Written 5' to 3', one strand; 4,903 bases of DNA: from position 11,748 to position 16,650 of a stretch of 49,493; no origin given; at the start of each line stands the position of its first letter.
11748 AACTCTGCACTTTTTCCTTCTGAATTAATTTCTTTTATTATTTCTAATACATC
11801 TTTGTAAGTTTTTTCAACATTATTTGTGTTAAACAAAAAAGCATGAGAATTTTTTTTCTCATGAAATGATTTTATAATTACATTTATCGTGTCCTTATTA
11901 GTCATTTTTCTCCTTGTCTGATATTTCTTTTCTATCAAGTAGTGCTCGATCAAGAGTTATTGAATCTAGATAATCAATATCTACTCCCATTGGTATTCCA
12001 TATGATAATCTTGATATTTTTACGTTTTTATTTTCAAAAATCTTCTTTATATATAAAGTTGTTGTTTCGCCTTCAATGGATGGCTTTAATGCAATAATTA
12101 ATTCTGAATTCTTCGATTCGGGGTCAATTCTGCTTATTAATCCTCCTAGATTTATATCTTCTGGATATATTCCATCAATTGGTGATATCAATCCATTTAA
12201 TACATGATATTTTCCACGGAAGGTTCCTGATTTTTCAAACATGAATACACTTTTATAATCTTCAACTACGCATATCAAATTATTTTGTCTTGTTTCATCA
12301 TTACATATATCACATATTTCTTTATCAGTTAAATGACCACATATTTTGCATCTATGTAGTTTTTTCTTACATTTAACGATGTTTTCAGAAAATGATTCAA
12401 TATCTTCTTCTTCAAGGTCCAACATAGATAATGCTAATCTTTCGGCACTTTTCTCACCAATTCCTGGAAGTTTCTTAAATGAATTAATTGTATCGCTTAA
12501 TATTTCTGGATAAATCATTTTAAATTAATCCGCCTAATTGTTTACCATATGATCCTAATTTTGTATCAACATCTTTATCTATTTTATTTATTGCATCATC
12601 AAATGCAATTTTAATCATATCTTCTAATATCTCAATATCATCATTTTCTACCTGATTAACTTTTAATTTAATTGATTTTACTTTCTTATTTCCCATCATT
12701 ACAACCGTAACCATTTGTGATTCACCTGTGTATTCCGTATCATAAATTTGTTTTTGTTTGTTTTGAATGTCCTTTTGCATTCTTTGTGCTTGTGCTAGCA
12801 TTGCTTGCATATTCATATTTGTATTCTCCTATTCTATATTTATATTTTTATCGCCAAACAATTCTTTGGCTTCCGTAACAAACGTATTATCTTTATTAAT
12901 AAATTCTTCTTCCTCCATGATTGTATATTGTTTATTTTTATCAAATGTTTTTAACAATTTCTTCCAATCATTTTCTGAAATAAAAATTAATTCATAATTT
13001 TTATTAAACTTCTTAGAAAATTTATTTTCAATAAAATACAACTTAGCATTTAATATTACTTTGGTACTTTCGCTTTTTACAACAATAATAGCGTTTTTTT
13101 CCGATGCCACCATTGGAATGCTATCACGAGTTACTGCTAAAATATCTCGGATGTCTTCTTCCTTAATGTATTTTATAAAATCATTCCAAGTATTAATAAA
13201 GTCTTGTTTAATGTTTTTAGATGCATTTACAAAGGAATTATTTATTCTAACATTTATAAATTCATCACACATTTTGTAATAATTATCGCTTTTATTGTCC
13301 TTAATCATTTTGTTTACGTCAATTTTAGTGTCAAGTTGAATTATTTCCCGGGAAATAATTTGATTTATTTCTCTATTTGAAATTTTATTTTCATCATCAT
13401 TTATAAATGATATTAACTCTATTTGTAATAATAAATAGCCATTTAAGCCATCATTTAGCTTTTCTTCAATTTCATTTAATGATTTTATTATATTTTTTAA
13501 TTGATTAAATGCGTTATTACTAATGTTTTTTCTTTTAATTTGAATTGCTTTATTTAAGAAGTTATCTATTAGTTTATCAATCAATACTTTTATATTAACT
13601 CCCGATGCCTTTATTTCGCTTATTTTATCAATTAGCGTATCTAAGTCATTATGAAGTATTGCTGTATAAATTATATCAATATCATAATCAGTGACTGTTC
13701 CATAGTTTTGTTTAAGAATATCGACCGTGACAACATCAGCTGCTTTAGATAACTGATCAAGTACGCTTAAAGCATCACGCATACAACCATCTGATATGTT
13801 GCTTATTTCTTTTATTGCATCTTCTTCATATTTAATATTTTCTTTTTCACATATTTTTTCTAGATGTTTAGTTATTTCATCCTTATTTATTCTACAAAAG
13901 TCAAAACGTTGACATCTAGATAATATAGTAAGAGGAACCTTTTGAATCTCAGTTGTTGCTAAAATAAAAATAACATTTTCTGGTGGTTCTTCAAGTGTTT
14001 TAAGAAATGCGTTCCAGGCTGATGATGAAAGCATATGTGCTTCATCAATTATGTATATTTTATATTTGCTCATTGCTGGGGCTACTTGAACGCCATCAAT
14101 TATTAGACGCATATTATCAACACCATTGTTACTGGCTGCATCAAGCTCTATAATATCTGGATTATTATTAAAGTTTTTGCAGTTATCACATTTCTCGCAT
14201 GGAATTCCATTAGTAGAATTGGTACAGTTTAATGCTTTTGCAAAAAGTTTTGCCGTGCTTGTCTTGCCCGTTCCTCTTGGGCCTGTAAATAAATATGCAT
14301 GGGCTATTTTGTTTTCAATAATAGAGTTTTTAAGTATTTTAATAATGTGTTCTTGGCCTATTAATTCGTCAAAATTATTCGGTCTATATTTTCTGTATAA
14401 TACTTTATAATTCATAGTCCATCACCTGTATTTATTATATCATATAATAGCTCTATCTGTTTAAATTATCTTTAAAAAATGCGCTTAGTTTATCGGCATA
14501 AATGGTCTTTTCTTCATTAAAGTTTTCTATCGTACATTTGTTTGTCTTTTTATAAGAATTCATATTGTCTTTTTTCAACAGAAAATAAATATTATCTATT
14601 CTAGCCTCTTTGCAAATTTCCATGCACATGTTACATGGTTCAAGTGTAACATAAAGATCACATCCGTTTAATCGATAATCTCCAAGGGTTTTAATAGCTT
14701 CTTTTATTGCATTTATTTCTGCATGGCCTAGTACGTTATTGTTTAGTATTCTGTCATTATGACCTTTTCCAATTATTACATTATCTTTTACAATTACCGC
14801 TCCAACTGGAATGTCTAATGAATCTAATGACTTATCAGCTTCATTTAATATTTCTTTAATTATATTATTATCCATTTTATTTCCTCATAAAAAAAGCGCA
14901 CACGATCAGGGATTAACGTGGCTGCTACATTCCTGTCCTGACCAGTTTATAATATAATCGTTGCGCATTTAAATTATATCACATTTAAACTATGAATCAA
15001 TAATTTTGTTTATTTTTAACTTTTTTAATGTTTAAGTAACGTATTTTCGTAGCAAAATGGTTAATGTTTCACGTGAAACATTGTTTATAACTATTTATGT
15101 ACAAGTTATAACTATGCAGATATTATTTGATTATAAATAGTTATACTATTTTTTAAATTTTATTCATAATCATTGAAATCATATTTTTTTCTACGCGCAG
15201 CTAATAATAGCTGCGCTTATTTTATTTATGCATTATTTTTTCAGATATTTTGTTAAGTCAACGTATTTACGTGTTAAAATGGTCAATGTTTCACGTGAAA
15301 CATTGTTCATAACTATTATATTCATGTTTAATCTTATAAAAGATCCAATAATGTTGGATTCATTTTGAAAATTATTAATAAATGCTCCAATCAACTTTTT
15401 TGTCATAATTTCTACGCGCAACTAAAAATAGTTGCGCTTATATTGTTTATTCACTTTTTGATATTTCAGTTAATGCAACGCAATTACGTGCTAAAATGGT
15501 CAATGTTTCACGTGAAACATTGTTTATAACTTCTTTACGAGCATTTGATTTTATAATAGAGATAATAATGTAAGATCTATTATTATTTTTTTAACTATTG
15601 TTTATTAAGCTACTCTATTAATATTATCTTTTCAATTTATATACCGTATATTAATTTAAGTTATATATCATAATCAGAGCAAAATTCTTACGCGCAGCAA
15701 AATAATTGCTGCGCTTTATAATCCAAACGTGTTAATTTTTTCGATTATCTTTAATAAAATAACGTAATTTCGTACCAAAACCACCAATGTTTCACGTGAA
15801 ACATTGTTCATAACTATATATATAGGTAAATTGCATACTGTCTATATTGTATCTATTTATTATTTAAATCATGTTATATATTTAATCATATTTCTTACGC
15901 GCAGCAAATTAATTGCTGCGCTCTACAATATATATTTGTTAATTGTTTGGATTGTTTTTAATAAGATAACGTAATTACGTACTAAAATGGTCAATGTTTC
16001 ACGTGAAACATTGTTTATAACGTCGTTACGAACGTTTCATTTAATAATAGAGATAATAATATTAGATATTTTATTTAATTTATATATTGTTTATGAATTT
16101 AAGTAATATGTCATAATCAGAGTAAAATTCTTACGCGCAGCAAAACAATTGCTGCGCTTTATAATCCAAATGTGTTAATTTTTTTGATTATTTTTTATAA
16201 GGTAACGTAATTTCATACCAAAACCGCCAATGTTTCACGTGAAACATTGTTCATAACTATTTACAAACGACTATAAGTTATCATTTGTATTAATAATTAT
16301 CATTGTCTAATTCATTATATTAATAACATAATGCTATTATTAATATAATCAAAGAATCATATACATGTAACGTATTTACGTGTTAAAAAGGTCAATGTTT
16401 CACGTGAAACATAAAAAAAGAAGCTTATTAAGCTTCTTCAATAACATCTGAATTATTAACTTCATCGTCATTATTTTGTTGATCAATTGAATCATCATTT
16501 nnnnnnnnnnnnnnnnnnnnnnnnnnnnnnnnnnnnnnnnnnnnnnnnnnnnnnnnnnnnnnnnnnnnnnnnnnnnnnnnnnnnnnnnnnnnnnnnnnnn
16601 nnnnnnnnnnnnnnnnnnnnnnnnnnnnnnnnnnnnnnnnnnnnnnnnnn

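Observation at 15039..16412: Seven perfect consensus parS sites packed into a 1.4-kb gene-free tandem array beside oriC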

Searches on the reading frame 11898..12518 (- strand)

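Call 9: search_protein_families(library=pfam, proteins=[window:11898-12518:-])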
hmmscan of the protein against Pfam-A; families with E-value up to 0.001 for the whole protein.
window:11898-12518:- (206 aa): 5 families
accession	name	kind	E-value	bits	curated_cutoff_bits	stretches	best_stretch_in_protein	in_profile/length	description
PF13662.12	Toprim_4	-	3.4e-20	72.5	25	1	81-171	2-84/85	Toprim domain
PF21176.3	RecR_HhH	-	3.1e-10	40.2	27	1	11-48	5-42/45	RecR, helix-hairpin-helix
PF21175.2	RecR_C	-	2.8e-09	36.6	22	1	174-197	1-24/24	RecR, C-terminal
PF02132.21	RecR_ZnF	-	1.3e-07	31.7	22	1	55-74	2-21/21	RecR, Cys4-zinc finger domain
PF01751.28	Toprim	-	5e-06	27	23.1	1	82-171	2-96/96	Toprim domain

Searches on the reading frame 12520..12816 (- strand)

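Call 9: search_protein_families(library=pfam, proteins=[window:12520-12816:-])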
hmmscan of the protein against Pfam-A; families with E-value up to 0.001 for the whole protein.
window:12520-12816:- (98 aa): 1 family
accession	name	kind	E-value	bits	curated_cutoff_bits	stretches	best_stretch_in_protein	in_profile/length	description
PF02575.21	YbaB_DNA_bd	-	2.8e-19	69.5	25.5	1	8-91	2-87/91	YbaB/EbfC DNA-binding family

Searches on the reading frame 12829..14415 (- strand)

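Call 9: search_protein_families(library=pfam, proteins=[window:12829-14415:-])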
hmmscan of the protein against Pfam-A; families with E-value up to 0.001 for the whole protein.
window:12829-14415:- (528 aa): 10 families
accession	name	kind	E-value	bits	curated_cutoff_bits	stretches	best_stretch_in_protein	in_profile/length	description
PF13177.12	DNA_pol3_delta2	-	4.8e-44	150.6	27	1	20-174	1-158/161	DNA polymerase III, delta subunit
PF22608.2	DNAX_ATPase_lid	-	2.1e-13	50.3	27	1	180-221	1-42/49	DNA polymerase III clamp loader subunit, ATPase lid domain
PF00004.35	AAA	-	1.1e-12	49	21.2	1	42-171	2-126/131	ATPase family associated with various cellular activities (AAA)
PF21960.2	RCF1-5-like_lid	-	7.5e-07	29.4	27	1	185-219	3-38/43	RCF1/5-like, AAA+ ATPase lid domain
PF13173.12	AAA_14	-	5.6e-06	26.8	27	1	40-126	4-88/129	AAA domain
PF13401.12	AAA_22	-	9.7e-06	26.4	27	1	41-154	8-122/130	AAA domain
PF05496.18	RuvB_N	-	1.8e-05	25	27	1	11-68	2-63/159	Holliday junction DNA helicase RuvB P-loop domain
PF13479.12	AAA_24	-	2.7e-05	24.6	27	1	41-136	5-83/195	AAA domain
PF13604.12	AAA_30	-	4.5e-05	23.7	27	0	42-151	22-122/191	AAA domain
PF07728.20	AAA_5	-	6.1e-05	23.5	22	1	42-143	3-92/139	AAA domain (dynein-related subfamily)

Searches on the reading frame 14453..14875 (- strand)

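Call 9: search_protein_families(library=pfam, proteins=[window:14453-14875:-])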
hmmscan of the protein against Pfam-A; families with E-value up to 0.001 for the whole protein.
window:14453-14875:- (140 aa): 3 families
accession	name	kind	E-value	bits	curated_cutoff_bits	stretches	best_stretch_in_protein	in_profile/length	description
PF14437.12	MafB19-deam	-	2.6e-26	92.7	27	1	3-134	4-138/142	MafB19-like deaminase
PF00383.29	dCMP_cyt_deam_1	-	4.3e-25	88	25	1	3-99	5-101/102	Cytidine and deoxycytidylate deaminase zinc-binding region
PF14439.12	Bd3614-deam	-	5.2e-05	23.6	38.5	1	26-89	12-75/113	Bd3614-like deaminase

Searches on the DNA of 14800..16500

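Call 14: search_rna_families(source=window, start=14800, end=16500, threshold=evalue, max_evalue=1)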
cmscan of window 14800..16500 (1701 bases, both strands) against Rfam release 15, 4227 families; matches with E-value up to 1: 3.
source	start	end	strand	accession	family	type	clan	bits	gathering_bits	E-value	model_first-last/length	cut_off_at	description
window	14887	14972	-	RF00169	Bacteria_small_SRP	Gene;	CL00003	59.9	40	2.9e-12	1-97/97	no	Bacterial small signal recognition particle RNA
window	15710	15785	-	RF01898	mir-363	Gene; miRNA;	CL00110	23.7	58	0.017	1-80/80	no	mir-363 microRNA precursor family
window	15196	15332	+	RF01828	SprD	Gene; sRNA;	-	23.6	100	0.03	1-142/142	no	Small pathogenicity island RNA D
